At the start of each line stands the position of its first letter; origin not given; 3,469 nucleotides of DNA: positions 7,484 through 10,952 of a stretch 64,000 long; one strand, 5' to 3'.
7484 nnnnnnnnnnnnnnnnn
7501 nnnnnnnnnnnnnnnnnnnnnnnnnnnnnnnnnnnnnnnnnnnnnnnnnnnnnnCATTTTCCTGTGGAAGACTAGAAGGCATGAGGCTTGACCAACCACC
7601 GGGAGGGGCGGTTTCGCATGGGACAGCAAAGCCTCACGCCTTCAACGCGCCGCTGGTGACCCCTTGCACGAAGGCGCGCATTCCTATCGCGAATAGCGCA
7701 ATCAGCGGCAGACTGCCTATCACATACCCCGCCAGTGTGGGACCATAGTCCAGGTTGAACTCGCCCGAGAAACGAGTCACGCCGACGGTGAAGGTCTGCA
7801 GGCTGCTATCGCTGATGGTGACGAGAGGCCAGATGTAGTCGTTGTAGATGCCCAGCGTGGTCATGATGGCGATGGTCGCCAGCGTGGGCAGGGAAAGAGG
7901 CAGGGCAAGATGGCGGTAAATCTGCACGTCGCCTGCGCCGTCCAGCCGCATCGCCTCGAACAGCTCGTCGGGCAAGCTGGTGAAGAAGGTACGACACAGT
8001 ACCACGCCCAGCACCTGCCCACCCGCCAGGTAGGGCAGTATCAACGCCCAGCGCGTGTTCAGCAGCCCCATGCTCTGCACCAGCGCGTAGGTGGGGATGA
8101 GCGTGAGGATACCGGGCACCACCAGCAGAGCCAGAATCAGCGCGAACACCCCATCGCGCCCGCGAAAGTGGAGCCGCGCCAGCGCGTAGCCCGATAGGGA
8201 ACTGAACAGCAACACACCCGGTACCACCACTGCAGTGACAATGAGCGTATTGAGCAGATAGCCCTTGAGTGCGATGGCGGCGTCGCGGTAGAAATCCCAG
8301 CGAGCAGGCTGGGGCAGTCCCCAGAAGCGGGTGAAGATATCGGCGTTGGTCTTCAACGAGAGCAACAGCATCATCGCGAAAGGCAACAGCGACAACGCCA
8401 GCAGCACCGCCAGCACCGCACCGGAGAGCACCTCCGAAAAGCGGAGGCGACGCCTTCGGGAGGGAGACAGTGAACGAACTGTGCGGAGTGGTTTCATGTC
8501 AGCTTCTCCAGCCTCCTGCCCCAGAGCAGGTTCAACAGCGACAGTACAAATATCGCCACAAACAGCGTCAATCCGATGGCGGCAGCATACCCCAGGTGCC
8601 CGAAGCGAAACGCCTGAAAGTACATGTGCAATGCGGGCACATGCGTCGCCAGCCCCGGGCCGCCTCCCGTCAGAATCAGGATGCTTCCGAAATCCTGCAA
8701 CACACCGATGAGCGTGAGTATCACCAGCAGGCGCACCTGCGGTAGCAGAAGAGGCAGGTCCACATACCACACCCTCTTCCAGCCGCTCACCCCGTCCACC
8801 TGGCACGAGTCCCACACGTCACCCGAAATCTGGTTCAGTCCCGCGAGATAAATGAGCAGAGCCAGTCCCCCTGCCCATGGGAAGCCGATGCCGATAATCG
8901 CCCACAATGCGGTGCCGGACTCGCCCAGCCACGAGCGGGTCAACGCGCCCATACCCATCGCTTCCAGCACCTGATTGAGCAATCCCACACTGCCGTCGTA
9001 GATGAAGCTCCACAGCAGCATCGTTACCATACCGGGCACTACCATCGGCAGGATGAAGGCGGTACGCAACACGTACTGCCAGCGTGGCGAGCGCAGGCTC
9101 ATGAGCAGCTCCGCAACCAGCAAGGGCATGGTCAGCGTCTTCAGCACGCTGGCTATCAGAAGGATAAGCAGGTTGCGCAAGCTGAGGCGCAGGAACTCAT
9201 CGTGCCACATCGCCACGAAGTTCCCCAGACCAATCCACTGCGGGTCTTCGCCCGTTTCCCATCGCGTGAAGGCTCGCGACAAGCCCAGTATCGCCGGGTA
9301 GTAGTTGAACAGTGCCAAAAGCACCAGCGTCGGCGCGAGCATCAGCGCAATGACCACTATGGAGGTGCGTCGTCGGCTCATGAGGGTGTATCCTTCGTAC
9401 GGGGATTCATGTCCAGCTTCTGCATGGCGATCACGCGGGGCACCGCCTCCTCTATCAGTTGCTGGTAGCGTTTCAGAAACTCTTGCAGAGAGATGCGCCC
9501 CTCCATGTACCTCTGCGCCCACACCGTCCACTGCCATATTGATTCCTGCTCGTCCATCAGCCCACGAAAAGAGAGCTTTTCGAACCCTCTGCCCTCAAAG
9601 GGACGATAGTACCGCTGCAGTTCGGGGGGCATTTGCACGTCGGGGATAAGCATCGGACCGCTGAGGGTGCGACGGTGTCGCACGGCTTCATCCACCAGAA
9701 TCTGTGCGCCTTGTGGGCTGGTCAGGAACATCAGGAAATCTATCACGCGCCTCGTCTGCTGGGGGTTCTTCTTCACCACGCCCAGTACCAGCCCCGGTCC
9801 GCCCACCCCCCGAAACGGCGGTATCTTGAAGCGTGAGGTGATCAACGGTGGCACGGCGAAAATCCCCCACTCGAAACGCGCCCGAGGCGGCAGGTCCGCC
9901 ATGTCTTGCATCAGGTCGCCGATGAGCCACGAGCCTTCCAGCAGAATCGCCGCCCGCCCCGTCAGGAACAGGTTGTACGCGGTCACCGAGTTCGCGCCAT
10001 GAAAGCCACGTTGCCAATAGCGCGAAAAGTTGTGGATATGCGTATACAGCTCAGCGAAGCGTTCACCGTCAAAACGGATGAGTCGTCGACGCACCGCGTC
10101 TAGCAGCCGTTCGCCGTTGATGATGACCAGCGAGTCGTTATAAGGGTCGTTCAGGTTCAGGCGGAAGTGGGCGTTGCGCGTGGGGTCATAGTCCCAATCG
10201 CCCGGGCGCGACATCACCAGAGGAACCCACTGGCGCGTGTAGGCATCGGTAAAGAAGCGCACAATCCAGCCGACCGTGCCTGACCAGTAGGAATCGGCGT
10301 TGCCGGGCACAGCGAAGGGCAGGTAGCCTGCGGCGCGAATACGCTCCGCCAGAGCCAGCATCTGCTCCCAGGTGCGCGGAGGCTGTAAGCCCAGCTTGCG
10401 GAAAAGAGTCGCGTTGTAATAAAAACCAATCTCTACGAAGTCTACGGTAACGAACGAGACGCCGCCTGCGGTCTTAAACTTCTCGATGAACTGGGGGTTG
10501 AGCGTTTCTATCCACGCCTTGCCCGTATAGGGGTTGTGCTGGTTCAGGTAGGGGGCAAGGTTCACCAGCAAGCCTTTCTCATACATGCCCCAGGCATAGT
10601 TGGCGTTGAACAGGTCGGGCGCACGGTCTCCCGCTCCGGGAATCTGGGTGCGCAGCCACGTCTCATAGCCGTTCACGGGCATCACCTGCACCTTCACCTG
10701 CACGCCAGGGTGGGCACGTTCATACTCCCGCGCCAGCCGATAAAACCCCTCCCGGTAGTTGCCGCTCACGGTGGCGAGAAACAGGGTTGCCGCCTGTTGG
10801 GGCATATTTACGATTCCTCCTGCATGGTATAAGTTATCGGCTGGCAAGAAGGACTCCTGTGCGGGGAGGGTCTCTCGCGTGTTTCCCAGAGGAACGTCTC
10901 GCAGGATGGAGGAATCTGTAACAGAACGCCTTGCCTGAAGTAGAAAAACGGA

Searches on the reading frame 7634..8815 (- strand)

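Call 14: search_protein_families(library=pfam, proteins=[window:7634-8815:-], max_evalue=0.00001)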
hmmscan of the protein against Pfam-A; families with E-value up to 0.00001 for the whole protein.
window:7634-8815:- (393 aa): 1 family
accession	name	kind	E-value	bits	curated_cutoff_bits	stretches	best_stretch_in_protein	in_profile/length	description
PF00528.27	BPD_transp_1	-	3.1e-15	56.8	26.4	1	208-386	4-182/184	Binding-protein-dependent transport system inner membrane component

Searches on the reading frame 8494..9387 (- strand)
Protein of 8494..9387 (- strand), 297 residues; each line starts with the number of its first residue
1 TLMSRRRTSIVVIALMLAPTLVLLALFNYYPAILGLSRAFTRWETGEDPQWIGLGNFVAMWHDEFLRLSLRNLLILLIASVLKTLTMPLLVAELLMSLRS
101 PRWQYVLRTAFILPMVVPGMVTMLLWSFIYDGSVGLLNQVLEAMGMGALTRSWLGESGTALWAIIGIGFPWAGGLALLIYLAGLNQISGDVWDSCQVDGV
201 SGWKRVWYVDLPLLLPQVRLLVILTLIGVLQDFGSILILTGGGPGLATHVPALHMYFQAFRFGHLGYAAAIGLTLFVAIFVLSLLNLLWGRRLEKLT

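Call 14: search_protein_families(library=pfam, proteins=[window:8494-9387:-], max_evalue=0.00001)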
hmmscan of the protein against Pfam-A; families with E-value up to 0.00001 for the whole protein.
window:8494-9387:- (297 aa): 1 family
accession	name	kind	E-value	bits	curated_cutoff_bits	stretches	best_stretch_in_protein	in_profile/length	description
PF00528.27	BPD_transp_1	-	6.6e-15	55.8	26.4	1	92-294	9-183/184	Binding-protein-dependent transport system inner membrane component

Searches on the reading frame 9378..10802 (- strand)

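Call 14: search_protein_families(library=pfam, proteins=[window:9378-10802:-], max_evalue=0.00001)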
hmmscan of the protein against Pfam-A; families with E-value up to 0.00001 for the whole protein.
window:9378-10802:- (474 aa): 2 families
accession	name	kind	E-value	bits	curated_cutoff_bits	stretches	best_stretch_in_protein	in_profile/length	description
PF01547.30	SBP_bac_1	-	2.8e-25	90.4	26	1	15-192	3-176/307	Bacterial extracellular solute-binding protein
PF13416.11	SBP_bac_8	-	4.7e-17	63.1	27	1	23-369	2-252/279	Bacterial extracellular solute-binding protein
